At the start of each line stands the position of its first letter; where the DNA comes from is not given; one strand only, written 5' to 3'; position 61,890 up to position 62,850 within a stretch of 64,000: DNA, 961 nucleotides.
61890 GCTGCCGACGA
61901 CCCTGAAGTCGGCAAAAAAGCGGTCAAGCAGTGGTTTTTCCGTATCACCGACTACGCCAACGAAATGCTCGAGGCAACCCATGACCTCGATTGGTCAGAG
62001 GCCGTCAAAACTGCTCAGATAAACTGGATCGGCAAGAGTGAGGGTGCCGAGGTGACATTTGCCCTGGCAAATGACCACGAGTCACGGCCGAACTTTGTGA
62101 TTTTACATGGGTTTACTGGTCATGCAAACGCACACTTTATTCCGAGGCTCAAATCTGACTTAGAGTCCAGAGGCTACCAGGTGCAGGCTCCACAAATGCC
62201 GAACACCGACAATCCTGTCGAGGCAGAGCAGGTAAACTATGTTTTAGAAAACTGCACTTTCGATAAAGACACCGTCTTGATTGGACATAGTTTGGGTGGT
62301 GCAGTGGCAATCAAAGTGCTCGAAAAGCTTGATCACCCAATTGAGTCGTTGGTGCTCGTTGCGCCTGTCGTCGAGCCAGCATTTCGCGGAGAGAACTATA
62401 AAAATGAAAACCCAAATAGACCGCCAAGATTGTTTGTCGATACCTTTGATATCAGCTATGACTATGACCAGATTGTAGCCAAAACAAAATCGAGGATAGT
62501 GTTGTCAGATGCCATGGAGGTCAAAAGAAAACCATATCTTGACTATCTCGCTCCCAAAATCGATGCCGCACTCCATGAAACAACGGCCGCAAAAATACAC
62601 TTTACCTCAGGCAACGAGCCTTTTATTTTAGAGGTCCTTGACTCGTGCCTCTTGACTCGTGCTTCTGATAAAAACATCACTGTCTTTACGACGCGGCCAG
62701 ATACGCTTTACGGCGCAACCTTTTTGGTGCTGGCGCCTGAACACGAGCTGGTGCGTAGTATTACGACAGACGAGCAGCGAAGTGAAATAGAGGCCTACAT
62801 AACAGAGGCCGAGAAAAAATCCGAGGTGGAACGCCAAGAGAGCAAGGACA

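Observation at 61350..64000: Leucyl-tRNA synthetase decorated with an alpha/beta-hydrolase domain and a Nudix-like domain at the two hinges of the CP1 editing domain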

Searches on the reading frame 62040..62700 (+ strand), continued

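Call 52: fold_search(model_id=the predicted structure, library=pdb)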
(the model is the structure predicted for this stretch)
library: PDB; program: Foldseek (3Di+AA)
matches with E <= 10: 1604; with E <= 0.001: 470
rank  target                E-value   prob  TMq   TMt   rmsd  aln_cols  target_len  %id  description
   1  1uxo                  2.1e-13  1.00  0.74  0.80   3.0       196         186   26  The crystal structure of the ydeN gene product from B. subtilis (released 2004-05-27)
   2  7oex_A                1.5e-11  1.00  0.71  0.75   3.9       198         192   21  Crystal structure of RBBP9 in complex with phenylalanine (released 2021-12-22)
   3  2qs9_A                2.3e-11  1.00  0.73  0.77   3.2       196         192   22  Crystal structure of the human retinoblastoma-binding protein 9 (RBBP-9). NESG target HR2978 (released 2007-08-14)
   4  7oex_B                5.1e-11  1.00  0.72  0.79   3.2       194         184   21  Crystal structure of RBBP9 in complex with phenylalanine (released 2021-12-22)
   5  2qs9_B                8.5e-11  1.00  0.72  0.81   3.2       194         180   22  Crystal structure of the human retinoblastoma-binding protein 9 (RBBP-9). NESG target HR2978 (released 2007-08-14)
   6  9fcr_B                1.0e-10  1.00  0.74  0.82   3.1       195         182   22  Crystal structure of RBBP9 with spacegroup p212121 (released 2024-09-11)
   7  9fcr_A                1.9e-10  1.00  0.72  0.80   3.4       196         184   22  Crystal structure of RBBP9 with spacegroup p212121 (released 2024-09-11)
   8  2wtm_A                2.0e-07  1.00  0.68  0.57   5.7       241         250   16  Est1E from Butyrivibrio proteoclasticus (released 2010-01-19)
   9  7v8u                  2.1e-07  1.00  0.65  0.53   5.4       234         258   15  Crystal structure of PsEst3 wild-type (released 2022-08-31)
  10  2wtn_A                5.4e-07  1.00  0.70  0.59   5.5       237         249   16  Ferulic Acid bound to Est1E from Butyrivibrio proteoclasticus (released 2010-01-19)
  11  7v8w                  5.4e-07  1.00  0.61  0.50   5.2       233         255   16  Crystal structure of PsEst3 S128A variant complexed with malonate (released 2022-08-31)
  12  9c0m                  5.4e-07  1.00  0.56  0.48   7.0       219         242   18  FphH, Staphylococcus aureus fluorophosphonate-binding serine hydrolases H, apo form 2 at room temperature (released 2025-01-08)
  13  2wtm_D                8.0e-07  1.00  0.69  0.59   5.5       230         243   18  Est1E from Butyrivibrio proteoclasticus (released 2010-01-19)
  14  2wtm_B                9.0e-07  1.00  0.66  0.57   5.5       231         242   16  Est1E from Butyrivibrio proteoclasticus (released 2010-01-19)
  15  8skm_A                1.0e-06  1.00  0.70  0.58   4.9       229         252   17  Wild type chlorogenic acid esterase from Lactobacillus helveticus (released 2024-03-27)
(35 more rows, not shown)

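Call 74: search_protein_representatives(alignment_id=A1)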
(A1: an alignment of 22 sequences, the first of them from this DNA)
Query: 22 sequences, 186 profile positions. Proteins with E-value up to 0.001 (for the whole library): 3271; up to 1e-10: 1414; up to 1e-30: 76. The best 150 are listed.
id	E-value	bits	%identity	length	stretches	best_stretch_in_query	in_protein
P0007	2.5e-75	268.5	-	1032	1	3-185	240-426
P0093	6.5e-74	263.9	-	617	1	6-183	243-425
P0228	9.3e-70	250.4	-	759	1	12-184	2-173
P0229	2.5e-69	248.9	-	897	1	5-184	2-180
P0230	1.8e-68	246.2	-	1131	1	3-184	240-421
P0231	2.8e-67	242.3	-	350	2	8-183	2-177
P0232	1.2e-64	233.7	-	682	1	4-183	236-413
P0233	3.0e-63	229.1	-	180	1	9-184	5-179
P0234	3.1e-63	229.1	-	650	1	4-185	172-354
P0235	4.7e-63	228.5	-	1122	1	3-184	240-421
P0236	2.5e-61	222.9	-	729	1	4-185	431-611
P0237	4.3e-61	222.1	-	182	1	6-183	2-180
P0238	1.6e-60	220.3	-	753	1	5-185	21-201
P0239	9.9e-60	217.7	-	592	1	6-184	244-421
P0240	1.6e-59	217.0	-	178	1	8-185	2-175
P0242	2.6e-59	216.3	-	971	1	11-185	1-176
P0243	5.5e-59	215.2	-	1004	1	6-183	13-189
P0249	8.6e-58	211.3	-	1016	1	4-183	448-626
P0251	1.1e-55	204.5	-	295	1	4-173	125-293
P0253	2.5e-55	203.3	-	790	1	3-184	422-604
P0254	3.9e-54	199.4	-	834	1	3-184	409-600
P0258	2.2e-52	193.7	-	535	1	4-183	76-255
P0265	4.4e-48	179.7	-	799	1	5-183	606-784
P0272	8.5e-45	169.0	-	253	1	6-185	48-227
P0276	2.9e-43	164.0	-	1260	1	7-185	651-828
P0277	6.1e-43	162.9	-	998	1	3-180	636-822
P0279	1.0e-42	162.2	-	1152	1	3-183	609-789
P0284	5.2e-41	156.6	-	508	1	5-184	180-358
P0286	4.3e-40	153.6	-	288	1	49-185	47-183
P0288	8.9e-40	152.6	-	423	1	8-184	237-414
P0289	1.3e-39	152.1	-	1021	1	5-183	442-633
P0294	2.1e-35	138.4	-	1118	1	10-178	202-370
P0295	2.8e-34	134.7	-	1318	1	5-166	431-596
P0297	6.3e-33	130.3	-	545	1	4-183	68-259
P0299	8.3e-31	123.4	-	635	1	3-180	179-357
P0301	4.1e-29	117.8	-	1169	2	4-139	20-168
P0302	3.8e-28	114.7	-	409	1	10-172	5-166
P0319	1.4e-26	109.6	-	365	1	8-170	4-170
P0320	2.4e-26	108.8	-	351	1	9-163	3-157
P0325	6.3e-26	107.5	-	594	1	44-183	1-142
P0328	1.5e-25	106.2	-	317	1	10-166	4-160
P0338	7.5e-25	104.0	-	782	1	4-184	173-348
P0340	1.0e-24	103.5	-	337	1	11-173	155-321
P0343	1.3e-24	103.2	-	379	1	6-173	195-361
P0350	2.3e-24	102.4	-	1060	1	4-165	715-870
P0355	3.3e-24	101.9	-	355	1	10-167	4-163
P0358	7.1e-24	100.8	-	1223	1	4-172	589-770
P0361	8.6e-24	100.5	-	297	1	4-142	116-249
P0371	2.3e-23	99.1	-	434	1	9-172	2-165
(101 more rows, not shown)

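Call 76: search_protein_families(library=pfam, proteins=[P0358, P0350, P0294, P0234, P0284, P0299, P0338, P0242, P0243, P0301], max_evalue=0.00001)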
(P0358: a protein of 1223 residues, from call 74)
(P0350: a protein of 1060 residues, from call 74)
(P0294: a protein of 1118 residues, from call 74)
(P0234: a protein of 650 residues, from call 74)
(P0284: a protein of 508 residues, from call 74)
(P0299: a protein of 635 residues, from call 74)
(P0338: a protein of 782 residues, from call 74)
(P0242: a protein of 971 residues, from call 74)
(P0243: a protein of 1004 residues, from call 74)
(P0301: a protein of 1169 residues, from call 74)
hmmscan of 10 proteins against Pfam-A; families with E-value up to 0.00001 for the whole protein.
P0358 (1223 aa): 8 families
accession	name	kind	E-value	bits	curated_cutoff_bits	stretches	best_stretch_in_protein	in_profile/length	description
PF13603.12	tRNA-synt_1_2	-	5.9e-58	195.8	25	1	462-593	19-146/185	Leucyl-tRNA synthetase, editing domain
PF00133.28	tRNA-synt_1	-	5.5e-54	184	22.7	2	13-224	1-225/414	tRNA synthetases class I (I, L, M and V)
PF09334.17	tRNA-synt_1g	-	4.4e-31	108.5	20.1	1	41-184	7-146/391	tRNA synthetases class I (M)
PF08264.19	Anticodon_1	-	1e-19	71.3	25.1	1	1073-1183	4-141/148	Anticodon-binding domain of tRNA ligase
PF06821.19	Ser_hydrolase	-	1.7e-19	70.8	22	1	595-770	1-155/172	Serine hydrolase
PF01406.26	tRNA-synt_1e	-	7.1e-07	29.3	27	0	995-1028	246-279/301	tRNA synthetases class I (C) catalytic domain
PF01725.21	Ham1p_like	-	3.4e-06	27.5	22.5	1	255-326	1-72/186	Ham1 family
PF00561.26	Abhydrolase_1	-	7.7e-06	26.2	25.8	0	595-630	3-36/245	alpha/beta hydrolase fold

P0350 (1060 aa): 6 families
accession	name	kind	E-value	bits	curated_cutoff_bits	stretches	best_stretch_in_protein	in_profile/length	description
PF13603.12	tRNA-synt_1_2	-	2.1e-67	226.6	25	1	223-411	1-185/185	Leucyl-tRNA synthetase, editing domain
PF00133.28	tRNA-synt_1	-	2.4e-37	129.1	22.7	1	15-226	1-225/414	tRNA synthetases class I (I, L, M and V)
PF09334.17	tRNA-synt_1g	-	3.5e-27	95.6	20.1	1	42-209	6-199/391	tRNA synthetases class I (M)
PF08264.19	Anticodon_1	-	3.7e-21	76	25.1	1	912-1024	5-144/148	Anticodon-binding domain of tRNA ligase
PF06821.19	Ser_hydrolase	-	8.4e-15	55.5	22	1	722-876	2-155/172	Serine hydrolase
PF00561.26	Abhydrolase_1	-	3.5e-08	33.9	25.8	0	767-817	60-110/245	alpha/beta hydrolase fold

P0294 (1118 aa): 4 families
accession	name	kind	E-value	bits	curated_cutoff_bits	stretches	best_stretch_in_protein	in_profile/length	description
PF00005.33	ABC_tran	-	5.6e-13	50.1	25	0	791-831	1-41/137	ABC transporter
PF02463.25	SMC_N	-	2.4e-09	37.4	40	1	791-1110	13-211/220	RecF/RecN/SMC N terminal domain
PF13304.12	AAA_21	-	9.7e-08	32.9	27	0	1031-1091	233-293/304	AAA domain, putative AbiEii toxin, Type IV TA system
PF17755.6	UvrA_DNA-bind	-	3e-06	28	23.2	1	458-505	17-66/110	UvrA DNA-binding domain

P0234 (650 aa): 4 families
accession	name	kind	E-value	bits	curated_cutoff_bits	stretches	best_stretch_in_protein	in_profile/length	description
PF13603.12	tRNA-synt_1_2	-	5.1e-61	205.8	25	1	354-514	21-183/185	Leucyl-tRNA synthetase, editing domain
PF00293.34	NUDIX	-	1.1e-08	35.7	21.1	1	16-113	31-120/134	NUDIX domain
PF06821.19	Ser_hydrolase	-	1.1e-08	35.7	22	1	178-271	1-93/172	Serine hydrolase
PF00561.26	Abhydrolase_1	-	3.9e-08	33.7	25.8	1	178-299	3-132/245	alpha/beta hydrolase fold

P0284 (508 aa): 3 families
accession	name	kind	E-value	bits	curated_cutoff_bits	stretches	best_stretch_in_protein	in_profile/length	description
PF00814.31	TsaD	-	3.7e-73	246.9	24.8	2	26-185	4-167/264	tRNA N6-adenosine threonylcarbamoyltransferase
PF22521.2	HypF_C_2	-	1.1e-08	35.6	27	1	353-460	122-229/241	Carbamoyltransferase, Kae1-like Domain, second subdomain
PF06821.19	Ser_hydrolase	-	2.6e-06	27.9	22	1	204-345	18-154/172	Serine hydrolase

P0299 (635 aa): 9 families
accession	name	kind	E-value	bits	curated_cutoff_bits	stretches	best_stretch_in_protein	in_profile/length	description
PF01926.29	MMR_HSR1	-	4.2e-56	188.4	21.9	2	369-487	1-113/113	50S ribosome-binding GTPase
PF02421.24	FeoB_N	-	1.1e-23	83.9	27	2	369-496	2-123/156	Ferrous iron transport protein B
PF00009.33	GTP_EFTU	-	2.3e-19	70.2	26.5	2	434-536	78-185/188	Elongation factor Tu GTP binding domain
PF14714.11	KH_dom-like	-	1e-18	67.8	27.3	1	543-622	1-79/81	KH-domain-like of EngA bacterial GTPase enzymes, C-terminal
PF00350.29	Dynamin_N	-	3.1e-17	63.5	27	0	371-409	2-39/168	Dynamin family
PF04548.22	AIG1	-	5.1e-13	49.3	27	1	369-474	2-107/212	AIG1 family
PF03193.22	RsgA_GTPase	-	7.5e-11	42.6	30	0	364-428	103-171/174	RsgA GTPase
PF06821.19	Ser_hydrolase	-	1.8e-10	41.4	22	1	202-351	16-157/172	Serine hydrolase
PF00071.28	Ras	-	1.9e-09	37.8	21.6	0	370-534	2-157/162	Ras family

P0338 (782 aa): 4 families
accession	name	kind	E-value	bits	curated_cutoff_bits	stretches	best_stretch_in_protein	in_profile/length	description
PF00133.28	tRNA-synt_1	-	2.1e-62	211.7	22.7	2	335-478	276-412/414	tRNA synthetases class I (I, L, M and V)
PF08264.19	Anticodon_1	-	3.4e-32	111.8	25.1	1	525-661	1-147/148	Anticodon-binding domain of tRNA ligase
PF10458.14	Val_tRNA-synt_C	-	1.8e-13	50.9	25.9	1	717-782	1-66/66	Valyl tRNA synthetase tRNA binding arm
PF09334.17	tRNA-synt_1g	-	5.5e-10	39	20.1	1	424-497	312-386/391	tRNA synthetases class I (M)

P0242 (971 aa): 7 families
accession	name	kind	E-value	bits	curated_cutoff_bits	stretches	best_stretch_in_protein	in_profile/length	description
PF13603.12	tRNA-synt_1_2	-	6.5e-58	195.7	25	1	177-340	22-183/185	Leucyl-tRNA synthetase, editing domain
PF00133.28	tRNA-synt_1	-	3.1e-21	76.1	22.7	1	629-754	287-402/414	tRNA synthetases class I (I, L, M and V)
PF08264.19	Anticodon_1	-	1.8e-20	73.8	25.1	1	824-929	8-140/148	Anticodon-binding domain of tRNA ligase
PF13419.12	HAD_2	-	2.7e-13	50.9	23.8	1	428-583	1-165/178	Haloacid dehalogenase-like hydrolase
PF06821.19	Ser_hydrolase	-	2.5e-11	44.2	22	1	1-155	2-148/172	Serine hydrolase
PF00561.26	Abhydrolase_1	-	1.9e-08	34.7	25.8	1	1-114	4-125/245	alpha/beta hydrolase fold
PF09334.17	tRNA-synt_1g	-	8.5e-06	25.2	20.1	0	715-771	316-371/391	tRNA synthetases class I (M)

P0243 (1004 aa): 6 families
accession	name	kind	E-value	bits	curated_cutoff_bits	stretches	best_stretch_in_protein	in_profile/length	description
PF13603.12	tRNA-synt_1_2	-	7e-51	172.8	25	1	394-581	22-185/185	Leucyl-tRNA synthetase, editing domain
PF08264.19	Anticodon_1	-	4.7e-23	82.1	25.1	1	843-967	7-143/148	Anticodon-binding domain of tRNA ligase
PF00133.28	tRNA-synt_1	-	1.1e-21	77.6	22.7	1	593-788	227-402/414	tRNA synthetases class I (I, L, M and V)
PF06821.19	Ser_hydrolase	-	1.5e-07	31.9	22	1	18-171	2-149/172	Serine hydrolase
PF12697.13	Abhydrolase_6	-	2.7e-06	28.7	26.3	1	17-212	1-188/217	Alpha/beta hydrolase family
PF00561.26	Abhydrolase_1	-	2.7e-06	27.7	25.8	0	17-113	3-103/245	alpha/beta hydrolase fold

P0301 (1169 aa): 8 families
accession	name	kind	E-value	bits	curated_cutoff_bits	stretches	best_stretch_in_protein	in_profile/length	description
PF13603.12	tRNA-synt_1_2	-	2.5e-56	190.5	25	1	418-542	22-146/185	Leucyl-tRNA synthetase, editing domain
PF06821.19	Ser_hydrolase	-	5.8e-40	137.5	22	2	26-212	1-166/172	Serine hydrolase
PF00133.28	tRNA-synt_1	-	1e-24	87.5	22.7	1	717-926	214-406/414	tRNA synthetases class I (I, L, M and V)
PF00561.26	Abhydrolase_1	-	2.2e-19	70.5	25.8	2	224-324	1-105/245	alpha/beta hydrolase fold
PF08264.19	Anticodon_1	-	1.2e-15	58.2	25.1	1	964-1088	2-127/148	Anticodon-binding domain of tRNA ligase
PF00293.34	NUDIX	-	1.8e-15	57.6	21.1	1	574-669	26-118/134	NUDIX domain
PF12697.13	Abhydrolase_6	-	3.5e-12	47.9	26.3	0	226-338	1-114/217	Alpha/beta hydrolase family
PF09334.17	tRNA-synt_1g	-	2.4e-08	33.6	20.1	1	890-939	323-372/391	tRNA synthetases class I (M)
